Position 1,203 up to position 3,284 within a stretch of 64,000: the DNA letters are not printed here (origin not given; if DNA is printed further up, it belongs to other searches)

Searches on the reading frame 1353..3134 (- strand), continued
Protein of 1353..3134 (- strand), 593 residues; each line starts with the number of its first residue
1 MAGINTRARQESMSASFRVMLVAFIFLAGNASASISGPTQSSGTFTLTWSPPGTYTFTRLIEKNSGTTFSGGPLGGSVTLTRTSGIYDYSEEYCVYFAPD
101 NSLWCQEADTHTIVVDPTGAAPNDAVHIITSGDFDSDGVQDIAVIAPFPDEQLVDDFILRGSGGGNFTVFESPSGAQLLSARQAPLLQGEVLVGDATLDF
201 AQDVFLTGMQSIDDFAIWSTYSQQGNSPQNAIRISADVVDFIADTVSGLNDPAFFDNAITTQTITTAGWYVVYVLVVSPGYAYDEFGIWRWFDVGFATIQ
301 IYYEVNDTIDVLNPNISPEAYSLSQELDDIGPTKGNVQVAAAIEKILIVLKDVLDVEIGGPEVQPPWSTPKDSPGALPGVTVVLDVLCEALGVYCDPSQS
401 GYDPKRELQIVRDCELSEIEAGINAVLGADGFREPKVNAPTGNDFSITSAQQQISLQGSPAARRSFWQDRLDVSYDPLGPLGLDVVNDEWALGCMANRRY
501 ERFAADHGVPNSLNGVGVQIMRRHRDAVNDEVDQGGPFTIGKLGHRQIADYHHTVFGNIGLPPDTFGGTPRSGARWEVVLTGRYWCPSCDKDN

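Call 37: search_protein_families(library=pfam, proteins=[P0039, P0043, P0047, P0049, P0056, P0061, P0062, P0075, P0086, P0087], max_evalue=0.01)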
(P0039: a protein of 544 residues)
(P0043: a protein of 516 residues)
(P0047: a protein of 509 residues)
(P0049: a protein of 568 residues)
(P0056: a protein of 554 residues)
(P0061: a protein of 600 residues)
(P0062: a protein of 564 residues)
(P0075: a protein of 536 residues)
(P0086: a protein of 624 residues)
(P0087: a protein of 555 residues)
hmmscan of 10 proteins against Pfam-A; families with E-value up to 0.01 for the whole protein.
P0039 (544 aa): 2 families
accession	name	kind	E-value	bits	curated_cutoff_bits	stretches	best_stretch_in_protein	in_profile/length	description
PF01839.29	FG-GAP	-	5.2e-05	23.5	22.1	0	120-133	7-20/37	FG-GAP repeat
PF13517.12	FG-GAP_3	-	7.2e-05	23.8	26.9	0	186-242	1-52/61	FG-GAP-like repeat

P0043 (516 aa): 2 families
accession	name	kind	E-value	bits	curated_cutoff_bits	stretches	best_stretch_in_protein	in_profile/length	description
PF13517.12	FG-GAP_3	-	5.7e-05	24.1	26.9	1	135-209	1-60/61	FG-GAP-like repeat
PF01839.29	FG-GAP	-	0.00014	22.1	22.1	0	134-146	8-20/37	FG-GAP repeat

P0047 (509 aa): 1 family
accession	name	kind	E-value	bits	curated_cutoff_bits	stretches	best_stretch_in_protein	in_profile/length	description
PF13517.12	FG-GAP_3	-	0.00019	22.4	26.9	1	125-194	2-61/61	FG-GAP-like repeat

P0049 (568 aa): 0 families

P0056 (554 aa): 1 family
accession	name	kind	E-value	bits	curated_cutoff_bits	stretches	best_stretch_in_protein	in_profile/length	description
PF01839.29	FG-GAP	-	0.00031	21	22.1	0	133-152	7-26/37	FG-GAP repeat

P0061 (600 aa): 2 families
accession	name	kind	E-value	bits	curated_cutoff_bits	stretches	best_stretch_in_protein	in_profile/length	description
PF13517.12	FG-GAP_3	-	0.0041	18.1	26.9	0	121-142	40-61/61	FG-GAP-like repeat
PF01839.29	FG-GAP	-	0.0077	16.5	22.1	0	129-142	7-20/37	FG-GAP repeat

P0062 (564 aa): 2 families
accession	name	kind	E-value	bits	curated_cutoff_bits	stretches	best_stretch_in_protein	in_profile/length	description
PF13517.12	FG-GAP_3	-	6.1e-06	27.2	26.9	1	119-192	1-59/61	FG-GAP-like repeat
PF01839.29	FG-GAP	-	0.00021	21.6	22.1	0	182-194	8-20/37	FG-GAP repeat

P0075 (536 aa): 1 family
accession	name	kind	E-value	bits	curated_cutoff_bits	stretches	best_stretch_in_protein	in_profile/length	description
PF13517.12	FG-GAP_3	-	0.00036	21.5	26.9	1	144-216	1-60/61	FG-GAP-like repeat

P0086 (624 aa): 1 family
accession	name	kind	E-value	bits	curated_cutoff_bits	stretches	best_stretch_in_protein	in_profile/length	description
PF13517.12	FG-GAP_3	-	0.0076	17.3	26.9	0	133-158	36-61/61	FG-GAP-like repeat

P0087 (555 aa): 1 family
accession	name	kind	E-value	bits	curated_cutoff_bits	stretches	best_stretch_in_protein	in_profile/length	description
PF01839.29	FG-GAP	-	0.0069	16.7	22.1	0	117-132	4-19/37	FG-GAP repeat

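Call 39: find_encoding_contigs(protein=P0025, flank=4000, max_places=3)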
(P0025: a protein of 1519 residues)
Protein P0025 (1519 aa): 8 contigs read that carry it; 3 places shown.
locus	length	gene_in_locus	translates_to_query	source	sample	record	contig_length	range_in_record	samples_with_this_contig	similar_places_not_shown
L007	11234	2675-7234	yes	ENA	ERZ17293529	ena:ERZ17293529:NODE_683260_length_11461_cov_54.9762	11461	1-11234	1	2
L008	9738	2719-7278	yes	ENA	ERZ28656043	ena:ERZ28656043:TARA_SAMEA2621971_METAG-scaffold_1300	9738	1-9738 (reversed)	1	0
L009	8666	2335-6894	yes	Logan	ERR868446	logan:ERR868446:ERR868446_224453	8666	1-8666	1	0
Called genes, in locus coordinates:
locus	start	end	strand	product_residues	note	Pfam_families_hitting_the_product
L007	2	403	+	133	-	?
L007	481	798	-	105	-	-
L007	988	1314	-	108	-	-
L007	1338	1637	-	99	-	-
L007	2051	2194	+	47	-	-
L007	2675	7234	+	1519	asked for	PF25023:TEN_YD-shell, PF05593:RHS_repeat (weak)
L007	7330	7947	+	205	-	-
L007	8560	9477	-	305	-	-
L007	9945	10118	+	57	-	PF11661:DUF2986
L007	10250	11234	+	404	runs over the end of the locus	?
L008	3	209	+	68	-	?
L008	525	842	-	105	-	-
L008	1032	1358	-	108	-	-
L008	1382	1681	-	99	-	-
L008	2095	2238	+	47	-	-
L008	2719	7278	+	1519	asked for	PF25023:TEN_YD-shell, PF05593:RHS_repeat (weak)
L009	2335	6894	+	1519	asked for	PF25023:TEN_YD-shell, PF05593:RHS_repeat (weak)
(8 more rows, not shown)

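Call 58: find_encoding_contigs(protein=P0062, flank=4000, max_places=2)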
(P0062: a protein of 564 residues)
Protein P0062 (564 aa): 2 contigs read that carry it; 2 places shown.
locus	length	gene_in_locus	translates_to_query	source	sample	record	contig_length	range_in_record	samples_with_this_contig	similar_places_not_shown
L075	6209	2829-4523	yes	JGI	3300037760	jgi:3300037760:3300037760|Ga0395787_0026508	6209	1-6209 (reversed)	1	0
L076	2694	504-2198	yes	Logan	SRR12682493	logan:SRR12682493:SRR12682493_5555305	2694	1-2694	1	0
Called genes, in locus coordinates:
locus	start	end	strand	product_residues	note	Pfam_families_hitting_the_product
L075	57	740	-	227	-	PF00730:HhH-GPD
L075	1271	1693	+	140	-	PF13551:HTH_29, PF13565:HTH_32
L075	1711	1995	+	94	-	-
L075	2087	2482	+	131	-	PF00239:Resolvase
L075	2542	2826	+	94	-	-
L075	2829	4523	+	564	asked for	PF13517:FG-GAP_3 (faint)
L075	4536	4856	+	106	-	-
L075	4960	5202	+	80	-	-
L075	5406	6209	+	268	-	?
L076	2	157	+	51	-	?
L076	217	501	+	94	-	-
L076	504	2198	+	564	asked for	PF13517:FG-GAP_3 (faint)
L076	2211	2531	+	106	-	-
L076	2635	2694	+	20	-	?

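Call 59: find_encoding_contigs(protein=P0049, flank=4000, max_places=2)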
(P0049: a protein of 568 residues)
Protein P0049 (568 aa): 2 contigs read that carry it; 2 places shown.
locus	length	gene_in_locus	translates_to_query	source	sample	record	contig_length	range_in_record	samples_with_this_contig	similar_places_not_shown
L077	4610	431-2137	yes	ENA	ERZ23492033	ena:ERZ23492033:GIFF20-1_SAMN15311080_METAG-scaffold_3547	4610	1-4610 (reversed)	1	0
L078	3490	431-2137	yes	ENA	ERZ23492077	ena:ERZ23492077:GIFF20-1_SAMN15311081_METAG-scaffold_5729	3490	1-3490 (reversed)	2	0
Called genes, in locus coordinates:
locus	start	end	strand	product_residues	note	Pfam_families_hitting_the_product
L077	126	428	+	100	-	-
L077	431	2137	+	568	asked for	-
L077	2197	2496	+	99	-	-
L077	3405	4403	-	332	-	PF01965:DJ-1_PfpI, PF00165:HTH_AraC, PF12833:HTH_18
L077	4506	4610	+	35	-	?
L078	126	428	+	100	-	-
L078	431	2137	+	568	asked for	-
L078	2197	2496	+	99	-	-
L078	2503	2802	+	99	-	-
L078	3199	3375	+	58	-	-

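Call 69: search_protein_families(library=pfam, proteins=[P0117, P0048, P0010, P0021, P0029, P0067, P0036, P0044], max_evalue=0.001)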
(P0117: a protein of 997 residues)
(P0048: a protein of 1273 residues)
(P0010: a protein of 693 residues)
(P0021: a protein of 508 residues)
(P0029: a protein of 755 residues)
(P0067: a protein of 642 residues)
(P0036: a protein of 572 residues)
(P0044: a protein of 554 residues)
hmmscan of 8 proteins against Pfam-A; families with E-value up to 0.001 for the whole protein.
P0117 (997 aa): 4 families
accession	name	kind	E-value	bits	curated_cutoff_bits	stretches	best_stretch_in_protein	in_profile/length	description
PF08329.16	ChitinaseA_N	-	5.6e-20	71.8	21.2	0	216-258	54-99/133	Chitinase A, N-terminal domain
PF00041.27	fn3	-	6.3e-18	65.2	25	0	95-180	1-83/84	Fibronectin type III domain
PF03534.18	SpvB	-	1.3e-10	41.4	22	1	736-863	5-140/287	Salmonella virulence plasmid 65kDa B protein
PF07495.19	Y_Y_Y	-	6.5e-08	32.8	26.6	0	398-430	25-56/65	Y_Y_Y domain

P0048 (1273 aa): 2 families
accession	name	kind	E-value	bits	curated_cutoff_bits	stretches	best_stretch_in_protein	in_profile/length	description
PF00041.27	fn3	-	2.8e-07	31.1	25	0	354-427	9-81/84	Fibronectin type III domain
PF08329.16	ChitinaseA_N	-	3.4e-05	24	21.2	0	304-334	70-101/133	Chitinase A, N-terminal domain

P0010 (693 aa): 0 families

P0021 (508 aa): 1 family
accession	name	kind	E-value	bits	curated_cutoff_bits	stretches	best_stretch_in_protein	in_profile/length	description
PF13517.12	FG-GAP_3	-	6.8e-07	30.2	26.9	0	62-111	20-61/61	FG-GAP-like repeat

P0029 (755 aa): 0 families

P0067 (642 aa): 1 family
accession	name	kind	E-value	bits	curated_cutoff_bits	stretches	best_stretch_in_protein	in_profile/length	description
PF05593.20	RHS_repeat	-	4.1e-18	65.7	22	2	263-301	1-37/38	RHS Repeat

P0036 (572 aa): 0 families

P0044 (554 aa): 1 family
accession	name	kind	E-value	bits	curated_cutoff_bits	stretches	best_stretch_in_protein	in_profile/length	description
PF05593.20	RHS_repeat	-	1.5e-16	60.7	22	2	14-49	1-36/38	RHS Repeat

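Call 72: search_protein_families(library=pfam, proteins=[L006:7527-8759:+, L006:6913-7545:+, L006:4754-6046:+, L006:12467-13186:-], max_evalue=0.001)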
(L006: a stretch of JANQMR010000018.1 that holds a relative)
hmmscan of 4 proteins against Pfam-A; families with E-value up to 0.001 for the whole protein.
L006:7527-8759:+ (410 aa): 1 family
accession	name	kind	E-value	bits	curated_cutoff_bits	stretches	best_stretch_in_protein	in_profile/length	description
PF02417.20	Chromate_transp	-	1.1e-73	247.2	28.6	2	21-186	2-166/166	Chromate transporter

L006:6913-7545:+ (210 aa): 0 families

L006:4754-6046:+ (430 aa): 1 family
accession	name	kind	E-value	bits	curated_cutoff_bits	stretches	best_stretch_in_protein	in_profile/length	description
PF00709.27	Adenylsucc_synt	-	1.3e-175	584.5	27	1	6-423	1-416/416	Adenylosuccinate synthetase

L006:12467-13186:- (239 aa): 1 family
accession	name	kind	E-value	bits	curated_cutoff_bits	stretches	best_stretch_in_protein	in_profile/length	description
PF14329.11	DUF4386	-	1.1e-49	169.7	27.6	1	14-225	1-210/210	Domain of unknown function (DUF4386)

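Call 90: find_encoding_contigs(protein=P0039, flank=2500, max_places=1)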
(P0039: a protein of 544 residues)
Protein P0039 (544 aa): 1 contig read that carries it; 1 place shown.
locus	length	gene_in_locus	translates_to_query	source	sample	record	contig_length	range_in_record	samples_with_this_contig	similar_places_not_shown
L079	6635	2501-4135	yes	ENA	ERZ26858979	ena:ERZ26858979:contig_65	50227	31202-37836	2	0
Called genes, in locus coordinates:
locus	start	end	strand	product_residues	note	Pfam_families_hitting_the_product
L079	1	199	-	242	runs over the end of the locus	PF04012:PspA_IM30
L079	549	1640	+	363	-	PF11017:DUF2855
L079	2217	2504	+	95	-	-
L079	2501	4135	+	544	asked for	-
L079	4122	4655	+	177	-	-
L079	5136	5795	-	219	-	PF02798:GST_N, PF13417:GST_N_3, PF13409:GST_N_2, PF00043:GST_C (weak), PF13410:GST_C_2 (weak)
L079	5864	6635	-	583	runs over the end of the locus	PF07969:Amidohydro_3, PF01979:Amidohydro_1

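Call 91: find_encoding_contigs(protein=P0108, flank=2500, max_places=1)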
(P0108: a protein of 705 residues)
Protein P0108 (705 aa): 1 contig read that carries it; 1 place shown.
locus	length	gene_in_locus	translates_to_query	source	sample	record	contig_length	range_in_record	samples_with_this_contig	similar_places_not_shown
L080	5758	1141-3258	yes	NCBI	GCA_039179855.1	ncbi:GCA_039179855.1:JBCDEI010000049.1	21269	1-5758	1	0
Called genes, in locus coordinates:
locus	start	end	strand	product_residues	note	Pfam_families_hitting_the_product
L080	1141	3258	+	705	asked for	PF01839:FG-GAP (faint), PF13517:FG-GAP_3 (faint)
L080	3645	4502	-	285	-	PF19698:DUF6197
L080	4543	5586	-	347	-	PF03929:PepSY_TM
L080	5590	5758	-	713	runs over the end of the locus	PF07715:Plug, PF00593:TonB_dep_Rec_b-barrel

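Call 92: find_encoding_contigs(protein=P0139, flank=2500, max_places=1)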
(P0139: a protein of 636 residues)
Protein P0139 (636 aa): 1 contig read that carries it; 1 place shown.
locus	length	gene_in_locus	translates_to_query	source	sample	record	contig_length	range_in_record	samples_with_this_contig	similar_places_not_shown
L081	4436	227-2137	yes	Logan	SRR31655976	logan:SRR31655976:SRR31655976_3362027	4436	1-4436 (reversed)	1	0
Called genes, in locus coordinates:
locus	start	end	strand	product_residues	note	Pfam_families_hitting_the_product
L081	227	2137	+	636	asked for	-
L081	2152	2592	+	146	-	-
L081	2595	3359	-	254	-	-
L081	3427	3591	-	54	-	-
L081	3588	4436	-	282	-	?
